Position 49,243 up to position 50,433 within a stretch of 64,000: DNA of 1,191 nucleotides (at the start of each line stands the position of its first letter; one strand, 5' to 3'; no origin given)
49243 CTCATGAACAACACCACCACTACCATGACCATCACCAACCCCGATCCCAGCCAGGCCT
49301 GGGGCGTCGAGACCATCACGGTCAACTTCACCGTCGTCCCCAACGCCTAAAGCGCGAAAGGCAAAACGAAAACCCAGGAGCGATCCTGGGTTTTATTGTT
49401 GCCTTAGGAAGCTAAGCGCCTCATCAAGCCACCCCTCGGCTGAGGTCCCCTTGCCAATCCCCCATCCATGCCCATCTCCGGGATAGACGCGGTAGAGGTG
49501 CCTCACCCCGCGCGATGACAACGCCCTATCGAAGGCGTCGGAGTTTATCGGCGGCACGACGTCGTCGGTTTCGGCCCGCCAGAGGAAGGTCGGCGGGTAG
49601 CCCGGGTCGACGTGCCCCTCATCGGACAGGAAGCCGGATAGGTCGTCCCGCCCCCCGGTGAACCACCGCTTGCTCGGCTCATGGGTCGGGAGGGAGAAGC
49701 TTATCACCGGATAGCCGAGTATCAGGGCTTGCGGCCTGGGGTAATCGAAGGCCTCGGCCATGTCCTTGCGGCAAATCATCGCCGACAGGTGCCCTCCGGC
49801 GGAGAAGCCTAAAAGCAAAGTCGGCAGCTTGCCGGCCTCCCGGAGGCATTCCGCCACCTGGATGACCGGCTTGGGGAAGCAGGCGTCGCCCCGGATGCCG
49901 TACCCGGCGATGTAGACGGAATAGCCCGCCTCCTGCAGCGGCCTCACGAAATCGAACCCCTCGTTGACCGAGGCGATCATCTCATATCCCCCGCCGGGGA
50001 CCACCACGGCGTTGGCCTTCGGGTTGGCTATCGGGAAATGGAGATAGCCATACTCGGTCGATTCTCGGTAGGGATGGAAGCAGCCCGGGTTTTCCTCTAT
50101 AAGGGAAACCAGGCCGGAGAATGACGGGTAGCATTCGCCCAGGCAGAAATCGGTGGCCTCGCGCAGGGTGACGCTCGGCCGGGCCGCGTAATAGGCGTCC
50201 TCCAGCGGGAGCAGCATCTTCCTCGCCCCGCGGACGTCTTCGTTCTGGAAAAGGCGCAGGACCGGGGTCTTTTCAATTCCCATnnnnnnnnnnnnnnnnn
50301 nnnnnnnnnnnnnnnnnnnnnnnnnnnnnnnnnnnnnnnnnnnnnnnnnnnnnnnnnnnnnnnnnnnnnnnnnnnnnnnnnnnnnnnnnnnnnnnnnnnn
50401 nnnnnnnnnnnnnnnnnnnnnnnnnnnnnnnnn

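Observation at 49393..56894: addB-addA operon carries two extra overlapping genes (376-aa unknown + alpha/beta hydrolase) where sbcCD is usually expected; AddB is unusually short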

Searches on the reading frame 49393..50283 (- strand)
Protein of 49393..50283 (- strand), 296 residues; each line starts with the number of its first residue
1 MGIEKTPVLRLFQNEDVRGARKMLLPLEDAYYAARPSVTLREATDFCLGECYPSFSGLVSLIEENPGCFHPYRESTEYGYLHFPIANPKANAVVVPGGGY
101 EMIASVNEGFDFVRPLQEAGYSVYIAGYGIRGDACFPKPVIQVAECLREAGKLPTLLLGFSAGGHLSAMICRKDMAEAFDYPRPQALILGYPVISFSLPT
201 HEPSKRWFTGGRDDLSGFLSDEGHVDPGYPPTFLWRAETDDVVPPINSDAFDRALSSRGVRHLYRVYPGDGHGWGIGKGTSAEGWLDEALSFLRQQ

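Call 5: search_protein_families(library=pfam, proteins=[window:49393-50283:-], max_evalue=0.01)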
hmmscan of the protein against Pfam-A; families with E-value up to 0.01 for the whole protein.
window:49393-50283:- (296 aa): 5 families
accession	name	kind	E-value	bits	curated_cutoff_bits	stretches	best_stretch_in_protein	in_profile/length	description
PF00326.27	Peptidase_S9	-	1.6e-09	38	22.6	1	157-295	68-208/213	Prolyl oligopeptidase family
PF20434.5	BD-FAE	-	1.2e-07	32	26.8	1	93-180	17-116/215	BD-FAE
PF07859.19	Abhydrolase_3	-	0.00027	21.2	25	0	154-205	72-120/210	alpha/beta hydrolase fold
PF00561.26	Abhydrolase_1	-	0.0059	16.7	25.8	0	216-272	200-238/245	alpha/beta hydrolase fold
PF12146.15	Hydrolase_4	-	0.0067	16.2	27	0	231-272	193-232/239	Serine aminopeptidase, S33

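Call 6: search_protein_families(library=ncbifam, proteins=[window:49393-50283:-], max_evalue=0.01)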
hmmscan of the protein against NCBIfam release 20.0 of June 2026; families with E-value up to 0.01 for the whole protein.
window:49393-50283:- (296 aa): 5 families
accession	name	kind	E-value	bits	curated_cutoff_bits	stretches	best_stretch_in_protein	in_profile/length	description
NF042968.1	AcxylEst_AxeA1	equivalog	1.2e-18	66.7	700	1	86-278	44-248/459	acetylxylan esterase AxeA1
NF052620.1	AryltfaseLP1002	equivalog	4.5e-16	59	300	1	78-279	17-238/265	lp_1002 family arylesterase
NF041902.1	pecacetest_PaeX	equivalog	5.9e-08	32.1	550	1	88-280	73-288/318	pectin acetylesterase PaeX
NF058665.1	HaHSL_fam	equivalog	3.6e-05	23.3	320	1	79-175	51-149/260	hormone-sensitive lipase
NF050057.1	e_dPHAmcl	equivalog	0.0042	16.4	270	1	227-286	189-248/252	extracellular medium-chain-length polyhydroxyalkanoate depolymerase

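Call 7: search_protein_families(library=padloc, proteins=[window:49393-50283:-], max_evalue=0.1)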
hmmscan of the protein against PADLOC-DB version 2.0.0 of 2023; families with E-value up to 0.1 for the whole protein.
window:49393-50283:- (296 aa): 0 families

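Call 8: search_protein_families(library=phrogs, proteins=[window:49393-50283:-], max_evalue=0.1)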
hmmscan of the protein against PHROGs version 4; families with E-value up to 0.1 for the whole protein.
window:49393-50283:- (296 aa): 1 family
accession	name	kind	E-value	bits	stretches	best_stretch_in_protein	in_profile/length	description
phrog_3341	-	other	2.2e-07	31.6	1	87-288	37-250/267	esterase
